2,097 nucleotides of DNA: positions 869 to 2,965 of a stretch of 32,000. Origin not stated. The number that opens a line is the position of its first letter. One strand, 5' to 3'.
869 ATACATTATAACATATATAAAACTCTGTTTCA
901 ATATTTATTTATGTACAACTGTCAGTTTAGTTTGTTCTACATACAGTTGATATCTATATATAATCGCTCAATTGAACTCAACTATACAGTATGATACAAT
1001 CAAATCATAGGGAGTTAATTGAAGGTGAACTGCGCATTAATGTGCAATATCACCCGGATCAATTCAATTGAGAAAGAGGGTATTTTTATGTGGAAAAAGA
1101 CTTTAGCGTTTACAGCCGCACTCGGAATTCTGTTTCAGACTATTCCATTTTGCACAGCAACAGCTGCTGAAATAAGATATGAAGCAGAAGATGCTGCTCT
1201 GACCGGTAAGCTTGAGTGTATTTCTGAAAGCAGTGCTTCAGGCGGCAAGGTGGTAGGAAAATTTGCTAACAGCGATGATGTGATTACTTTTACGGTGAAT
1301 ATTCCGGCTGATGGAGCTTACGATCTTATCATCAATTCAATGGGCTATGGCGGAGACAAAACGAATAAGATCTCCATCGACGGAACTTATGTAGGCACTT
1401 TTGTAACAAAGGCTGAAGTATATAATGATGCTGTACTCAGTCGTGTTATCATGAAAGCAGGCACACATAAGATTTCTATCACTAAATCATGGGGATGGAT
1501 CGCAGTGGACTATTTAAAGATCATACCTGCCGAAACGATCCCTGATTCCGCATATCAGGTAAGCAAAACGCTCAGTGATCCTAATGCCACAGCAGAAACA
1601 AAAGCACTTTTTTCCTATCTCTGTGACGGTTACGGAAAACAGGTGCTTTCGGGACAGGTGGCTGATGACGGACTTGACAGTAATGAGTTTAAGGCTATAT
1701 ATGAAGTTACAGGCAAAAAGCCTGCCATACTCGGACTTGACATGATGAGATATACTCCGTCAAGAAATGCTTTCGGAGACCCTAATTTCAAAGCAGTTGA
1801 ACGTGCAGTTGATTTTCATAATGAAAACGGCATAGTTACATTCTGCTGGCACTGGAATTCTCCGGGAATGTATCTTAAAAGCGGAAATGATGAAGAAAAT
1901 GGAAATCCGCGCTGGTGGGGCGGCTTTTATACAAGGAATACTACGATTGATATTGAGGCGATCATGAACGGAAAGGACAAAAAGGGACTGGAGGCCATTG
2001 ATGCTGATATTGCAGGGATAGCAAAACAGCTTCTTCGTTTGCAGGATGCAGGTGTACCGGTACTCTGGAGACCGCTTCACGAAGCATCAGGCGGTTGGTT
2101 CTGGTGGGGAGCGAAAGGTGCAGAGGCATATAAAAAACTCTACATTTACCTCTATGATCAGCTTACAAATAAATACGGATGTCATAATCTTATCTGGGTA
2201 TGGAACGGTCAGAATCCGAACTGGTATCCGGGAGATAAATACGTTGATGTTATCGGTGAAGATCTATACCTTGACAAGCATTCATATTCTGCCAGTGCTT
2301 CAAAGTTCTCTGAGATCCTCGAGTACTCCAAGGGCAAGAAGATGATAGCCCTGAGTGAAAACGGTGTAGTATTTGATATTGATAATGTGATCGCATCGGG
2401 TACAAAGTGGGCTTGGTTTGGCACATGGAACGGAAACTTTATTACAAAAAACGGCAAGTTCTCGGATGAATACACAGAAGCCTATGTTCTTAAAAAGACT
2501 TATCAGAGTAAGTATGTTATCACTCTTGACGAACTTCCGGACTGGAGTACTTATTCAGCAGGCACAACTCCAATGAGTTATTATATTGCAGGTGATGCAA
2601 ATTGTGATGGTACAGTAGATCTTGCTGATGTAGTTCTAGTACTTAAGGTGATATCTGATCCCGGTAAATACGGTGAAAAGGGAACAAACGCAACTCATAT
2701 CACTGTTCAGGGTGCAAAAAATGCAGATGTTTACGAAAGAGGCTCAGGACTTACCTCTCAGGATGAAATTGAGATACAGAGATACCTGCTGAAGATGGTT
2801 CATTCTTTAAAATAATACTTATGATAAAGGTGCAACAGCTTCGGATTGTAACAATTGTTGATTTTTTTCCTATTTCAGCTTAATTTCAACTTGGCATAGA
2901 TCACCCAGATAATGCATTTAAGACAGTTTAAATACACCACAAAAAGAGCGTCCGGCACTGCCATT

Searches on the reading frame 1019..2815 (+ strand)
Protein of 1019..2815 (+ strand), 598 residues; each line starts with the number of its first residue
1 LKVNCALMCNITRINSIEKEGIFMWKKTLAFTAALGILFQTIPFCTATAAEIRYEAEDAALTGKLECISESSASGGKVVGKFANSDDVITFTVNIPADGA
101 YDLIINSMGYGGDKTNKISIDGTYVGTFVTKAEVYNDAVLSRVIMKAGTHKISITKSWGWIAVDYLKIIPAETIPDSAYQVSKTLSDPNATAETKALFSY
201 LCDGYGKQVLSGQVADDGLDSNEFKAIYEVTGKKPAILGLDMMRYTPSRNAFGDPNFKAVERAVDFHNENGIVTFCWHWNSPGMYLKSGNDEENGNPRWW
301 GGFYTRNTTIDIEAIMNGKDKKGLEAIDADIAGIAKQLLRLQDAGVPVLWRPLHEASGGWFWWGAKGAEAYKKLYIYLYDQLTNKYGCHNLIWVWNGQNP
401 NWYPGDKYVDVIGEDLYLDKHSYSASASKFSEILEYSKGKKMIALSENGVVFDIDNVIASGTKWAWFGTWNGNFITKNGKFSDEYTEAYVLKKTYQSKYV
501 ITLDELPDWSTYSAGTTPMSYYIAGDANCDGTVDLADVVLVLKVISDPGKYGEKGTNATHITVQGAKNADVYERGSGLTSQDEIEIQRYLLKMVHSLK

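Call 6: search_protein_families(library=pfam, proteins=[window:1019-2815:+], max_evalue=0.01)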
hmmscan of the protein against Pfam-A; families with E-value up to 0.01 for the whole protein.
window:1019-2815:+ (598 aa): 2 families
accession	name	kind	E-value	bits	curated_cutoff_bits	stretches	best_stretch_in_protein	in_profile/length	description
PF02156.21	Glyco_hydro_26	-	1.1e-69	235.6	20.2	1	187-504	2-310/311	Glycosyl hydrolase family 26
PF16990.11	CBM_35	-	3.7e-19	69.6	28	1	53-169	2-119/121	Carbohydrate binding module (family 35)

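Call 19: find_related_loci(query=window:1019-2815:+, collection=genome_contigs, flank=10000)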
Query window:1019-2815:+ (598 aa) in genome_contigs; peptide patterns used: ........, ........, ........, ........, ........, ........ (x = any residue, [..] = any of these).
600 stretches matched a pattern (row limit reached: there are more); 587 encode a relative of the query (tblastn E <= 1e-3); the best 80 are kept; 80 distinct loci.
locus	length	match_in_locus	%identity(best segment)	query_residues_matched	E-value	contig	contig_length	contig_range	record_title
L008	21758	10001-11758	74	18-598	0e+0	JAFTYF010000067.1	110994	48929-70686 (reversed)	MAG: Ruminococcus sp. isolate RGIG4258 Roe_deer_Colon-5__c438277, whole genome shotgun sequence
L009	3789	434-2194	67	29-594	0e+0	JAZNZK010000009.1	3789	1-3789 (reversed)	MAG: Ruminococcus sp. isolate T1900044768_TS20190234.MAGScoT_cleanbin_000003 SGB_2434_k141_1032394, whole genome shotgun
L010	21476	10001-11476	77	54-543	0e+0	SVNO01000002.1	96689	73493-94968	MAG: Ruminococcus sp. isolate SIG541 NODE_1102_length_96689_cov_1.622336, whole genome shotgun sequence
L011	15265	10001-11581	73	21-545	0e+0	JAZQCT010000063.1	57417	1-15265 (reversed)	MAG: Oscillospiraceae bacterium isolate T1900044637_TS20190103.MAGScoT_cleanbin_000055 SGB_1188_k141_1707969, whole geno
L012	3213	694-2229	72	24-543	0e+0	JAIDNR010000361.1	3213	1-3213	MAG: Ruminococcus sp. isolate SC0345_S12_1 SC0345_S12_1_contig_361, whole genome shotgun sequence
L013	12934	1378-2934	62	19-543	0e+0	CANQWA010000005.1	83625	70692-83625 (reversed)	MAG: uncultured Ruminococcus sp. isolate Lapin-013__bin35 genome assembly, contig: Lapin-013__NODE_143_length_83625_cov_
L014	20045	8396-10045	54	18-591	0e+0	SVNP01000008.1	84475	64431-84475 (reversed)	MAG: Ruminococcus sp. isolate SIG542 NODE_6897_length_84475_cov_1.903175, whole genome shotgun sequence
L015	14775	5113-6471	63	54-508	0e+0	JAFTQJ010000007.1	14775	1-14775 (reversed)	MAG: Oscillospiraceae bacterium isolate RGIG4054 Roe_deer_Cecum.Co__c129292, whole genome shotgun sequence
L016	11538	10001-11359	62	54-508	0e+0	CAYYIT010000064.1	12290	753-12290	MAG TPA_asm: uncultured Ruminococcus sp. isolate SRP350583_co3_36 genome assembly, contig: NODE_5257_length_12290_cov_39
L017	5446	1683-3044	61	54-509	0e+0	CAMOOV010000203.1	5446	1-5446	MAG: uncultured Ruminococcus sp. isolate SRR873602_bin.6_metaWRAP_v1.3_MAG genome assembly, contig: NODE_42815_length_54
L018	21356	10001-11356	60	54-507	0e+0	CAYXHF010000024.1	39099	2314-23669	MAG TPA_asm: uncultured Faecalibacterium sp. isolate SRP350583_co1_473 genome assembly, contig: NODE_1547_length_39099_c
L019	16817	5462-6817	61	54-507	0e+0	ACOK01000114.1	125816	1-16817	Ruminococcus flavefaciens FD-1 Contig121, whole genome shotgun sequence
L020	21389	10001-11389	59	43-507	0e+0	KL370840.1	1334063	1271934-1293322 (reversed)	Ruminococcus flavefaciens MC2020 genomic scaffold T490DRAFT_scaffold00001.1, whole genome shotgun sequence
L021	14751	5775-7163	59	43-507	0e+0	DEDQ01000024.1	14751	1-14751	MAG TPA_asm: Ruminococcus flavefaciens isolate UBA2900 UBA2900_contig_6521, whole genome shotgun sequence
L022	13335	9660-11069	60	51-523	0e+0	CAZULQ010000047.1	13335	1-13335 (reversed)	MAG TPA_asm: uncultured Clostridium sp. isolate SRP350583_co1_578 genome assembly, contig: NODE_7935_length_13335_cov_28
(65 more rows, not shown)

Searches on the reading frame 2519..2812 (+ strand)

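Call 62: search_protein_families(library=pfam, proteins=[window:2519-2812:+], max_evalue=10)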
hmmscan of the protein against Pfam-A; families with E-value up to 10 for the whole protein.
window:2519-2812:+ (98 aa): 1 family
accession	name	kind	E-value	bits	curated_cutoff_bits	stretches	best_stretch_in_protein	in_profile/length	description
PF00404.24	Dockerin_1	-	0.001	19.7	22.9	1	24-90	1-56/57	Dockerin type I domain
